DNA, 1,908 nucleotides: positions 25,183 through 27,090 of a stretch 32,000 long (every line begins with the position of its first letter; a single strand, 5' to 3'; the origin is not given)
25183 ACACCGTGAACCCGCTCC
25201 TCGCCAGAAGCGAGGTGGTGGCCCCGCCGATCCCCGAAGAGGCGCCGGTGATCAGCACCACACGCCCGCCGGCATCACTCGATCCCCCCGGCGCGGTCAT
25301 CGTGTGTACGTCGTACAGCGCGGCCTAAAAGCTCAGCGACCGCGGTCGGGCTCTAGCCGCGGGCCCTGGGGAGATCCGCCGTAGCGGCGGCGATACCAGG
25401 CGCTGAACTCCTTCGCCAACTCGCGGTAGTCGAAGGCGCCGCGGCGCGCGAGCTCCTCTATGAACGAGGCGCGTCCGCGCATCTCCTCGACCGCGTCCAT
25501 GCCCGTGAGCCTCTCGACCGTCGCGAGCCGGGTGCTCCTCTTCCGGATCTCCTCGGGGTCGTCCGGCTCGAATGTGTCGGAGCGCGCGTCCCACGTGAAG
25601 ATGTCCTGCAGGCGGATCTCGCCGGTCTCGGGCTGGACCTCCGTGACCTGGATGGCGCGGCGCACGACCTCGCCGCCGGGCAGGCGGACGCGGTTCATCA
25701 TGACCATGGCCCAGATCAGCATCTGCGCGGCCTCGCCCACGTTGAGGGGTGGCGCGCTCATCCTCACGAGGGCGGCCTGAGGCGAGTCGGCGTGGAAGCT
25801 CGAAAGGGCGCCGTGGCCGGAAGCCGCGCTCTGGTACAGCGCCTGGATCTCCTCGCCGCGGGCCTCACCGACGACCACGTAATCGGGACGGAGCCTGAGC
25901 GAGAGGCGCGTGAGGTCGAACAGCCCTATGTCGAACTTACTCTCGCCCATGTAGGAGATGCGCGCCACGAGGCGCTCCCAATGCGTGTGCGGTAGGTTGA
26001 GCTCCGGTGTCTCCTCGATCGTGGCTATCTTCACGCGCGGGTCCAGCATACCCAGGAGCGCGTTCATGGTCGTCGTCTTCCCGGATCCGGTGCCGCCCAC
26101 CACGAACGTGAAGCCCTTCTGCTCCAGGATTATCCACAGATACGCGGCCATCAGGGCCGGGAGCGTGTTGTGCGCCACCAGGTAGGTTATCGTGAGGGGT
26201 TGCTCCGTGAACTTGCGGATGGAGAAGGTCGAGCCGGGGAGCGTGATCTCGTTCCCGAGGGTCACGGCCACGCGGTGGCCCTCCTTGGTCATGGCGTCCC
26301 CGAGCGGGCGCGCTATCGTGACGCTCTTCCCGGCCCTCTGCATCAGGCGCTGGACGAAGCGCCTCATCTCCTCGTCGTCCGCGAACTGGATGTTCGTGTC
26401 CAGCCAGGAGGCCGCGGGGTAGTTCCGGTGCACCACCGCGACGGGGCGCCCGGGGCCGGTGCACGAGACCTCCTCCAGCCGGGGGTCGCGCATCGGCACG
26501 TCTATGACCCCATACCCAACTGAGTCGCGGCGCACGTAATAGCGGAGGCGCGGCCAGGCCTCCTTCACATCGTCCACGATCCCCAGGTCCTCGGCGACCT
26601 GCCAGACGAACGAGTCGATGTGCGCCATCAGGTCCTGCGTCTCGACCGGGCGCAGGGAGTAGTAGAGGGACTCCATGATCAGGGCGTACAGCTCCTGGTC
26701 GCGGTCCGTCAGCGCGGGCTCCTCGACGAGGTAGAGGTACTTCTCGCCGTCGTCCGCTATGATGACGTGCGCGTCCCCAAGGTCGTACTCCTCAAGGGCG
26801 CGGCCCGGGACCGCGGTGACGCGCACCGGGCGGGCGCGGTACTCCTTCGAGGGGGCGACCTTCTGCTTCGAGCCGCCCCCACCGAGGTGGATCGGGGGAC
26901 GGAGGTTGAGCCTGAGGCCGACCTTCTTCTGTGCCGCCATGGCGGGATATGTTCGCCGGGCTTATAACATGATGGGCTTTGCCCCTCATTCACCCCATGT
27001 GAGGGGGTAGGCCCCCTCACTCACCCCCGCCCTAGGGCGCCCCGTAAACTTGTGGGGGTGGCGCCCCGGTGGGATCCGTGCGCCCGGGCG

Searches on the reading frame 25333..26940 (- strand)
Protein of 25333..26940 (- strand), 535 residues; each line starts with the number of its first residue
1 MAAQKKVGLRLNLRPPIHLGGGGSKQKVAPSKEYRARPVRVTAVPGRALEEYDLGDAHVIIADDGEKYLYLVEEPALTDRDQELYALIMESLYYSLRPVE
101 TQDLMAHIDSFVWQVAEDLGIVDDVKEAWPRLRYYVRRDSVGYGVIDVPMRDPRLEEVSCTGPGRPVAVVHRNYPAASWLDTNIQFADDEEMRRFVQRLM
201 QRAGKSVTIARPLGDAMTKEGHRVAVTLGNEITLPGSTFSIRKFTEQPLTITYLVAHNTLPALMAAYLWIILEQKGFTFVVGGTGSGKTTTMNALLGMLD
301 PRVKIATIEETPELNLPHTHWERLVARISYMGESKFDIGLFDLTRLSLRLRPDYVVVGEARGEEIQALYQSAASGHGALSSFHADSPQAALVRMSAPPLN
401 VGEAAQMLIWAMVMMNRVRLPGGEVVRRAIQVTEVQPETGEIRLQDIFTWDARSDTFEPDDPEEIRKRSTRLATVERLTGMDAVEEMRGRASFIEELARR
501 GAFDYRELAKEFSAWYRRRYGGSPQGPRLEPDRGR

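Call 8: search_protein_families(library=pfam, proteins=[window:25333-26940:-], max_evalue=0.01)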
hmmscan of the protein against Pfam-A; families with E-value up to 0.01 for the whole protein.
window:25333-26940:- (535 aa): 5 families
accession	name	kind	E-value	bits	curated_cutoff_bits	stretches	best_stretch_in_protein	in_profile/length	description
PF00437.27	T2SSE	-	4.5e-32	111.5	24.9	1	182-396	36-257/370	Type II/IV secretion system protein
PF13401.12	AAA_22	-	0.00018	22.2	27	1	274-305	4-38/130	AAA domain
PF00005.33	ABC_tran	-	0.0003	21.8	25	1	273-333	9-66/137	ABC transporter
PF13555.12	AAA_29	-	0.0013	18.9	27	1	273-305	20-52/61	P-loop containing region of AAA domain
PF13476.12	AAA_23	-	0.0051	17.9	27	1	274-299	18-43/201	AAA domain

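Call 27: search_protein_families(library=phrogs, proteins=[window:25333-26940:-], max_evalue=0.01)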
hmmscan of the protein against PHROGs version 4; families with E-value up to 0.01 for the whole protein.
window:25333-26940:- (535 aa): 5 families
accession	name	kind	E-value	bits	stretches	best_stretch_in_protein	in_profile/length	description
phrog_19065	-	unknown function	1.8e-10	41.1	1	266-395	222-356/522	-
phrog_26606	-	unknown function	7.2e-08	32.8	1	271-458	128-296/323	-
phrog_2666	-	head and packaging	0.0019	17.9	1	274-308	320-354/555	terminase large subunit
phrog_2392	-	moron, auxiliary metabolic gene and host takeover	0.005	16.2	1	277-329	509-558/726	ABC transporter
phrog_293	-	moron, auxiliary metabolic gene and host takeover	0.0051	15.8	1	273-306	161-195/1058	ABC transporter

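Call 75: search_protein_families(library=ncbifam, proteins=[window:25333-26940:-], max_evalue=0.01)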
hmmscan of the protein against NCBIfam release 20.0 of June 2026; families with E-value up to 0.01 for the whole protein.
window:25333-26940:- (535 aa): 27 families (the best 25 are shown)
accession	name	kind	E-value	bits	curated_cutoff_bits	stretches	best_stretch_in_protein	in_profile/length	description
NF053672.1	bindosome_BasE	exception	3.8e-99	332.7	1000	1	56-516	50-508/512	bindosome assembly system ATPase subunit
NF058587.1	archaellum_moto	equivalog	1.3e-88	298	550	1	66-517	50-519/527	archaellum flagellar ATPase motor FlaI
TIGR03819.1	heli_sec_ATPase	hypoth_equivalog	8e-45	153.5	373.15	1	135-396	44-299/340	TadA family conjugal transfer-associated ATPase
TIGR02788.1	VirB11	equivalog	2.2e-26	92.6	249.95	1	270-396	139-264/308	P-type DNA transfer ATPase VirB11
TIGR02782.1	TrbB_P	equivalog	1.4e-23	83.7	304.55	1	189-413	51-272/303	P-type conjugative transfer ATPase TrbB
NF010469.0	PRK13894.1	subfamily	7.2e-20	71.6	508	1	199-395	74-265/320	conjugal transfer ATPase TrbB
NF010475.0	PRK13900.1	equivalog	1.5e-18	67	389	1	271-393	156-278/333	type IV secretion system ATPase VirB11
NF041000.1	ATPase_ComGA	equivalog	1.5e-14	53.7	300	1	271-408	124-256/267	competence type IV pilus ATPase ComGA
NF010425.0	PRK13851.1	equivalog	6.5e-14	51.5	461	1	270-390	157-276/344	type IV secretion system protein VirB11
TIGR01420.1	pilT_fam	subfamily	4.2e-13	49.2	319.1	1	270-394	117-239/343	PilT/PilU family type 4a pilus ATPase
NF010407.0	PRK13833.1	subfamily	2.4e-12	46.9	499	1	221-396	92-261/323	conjugal transfer protein TrbB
TIGR02525.1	plasmid_TraJ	equivalog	1.8e-11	43.7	368.3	1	270-395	144-270/372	plasmid transfer ATPase TraJ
TIGR02533.1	type_II_gspE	equivalog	2.4e-11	43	630.25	1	270-394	238-356/486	type II secretion system ATPase GspE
TIGR02538.1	type_IV_pilB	equivalog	1.7e-10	40.2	675.65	1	265-404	306-442/564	type IV-A pilus assembly ATPase PilB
NF053534.1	T4PilAsmATPsTfpB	equivalog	3.9e-10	38.7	850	1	270-395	331-450/584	type IV pilus assembly ATPase TfpB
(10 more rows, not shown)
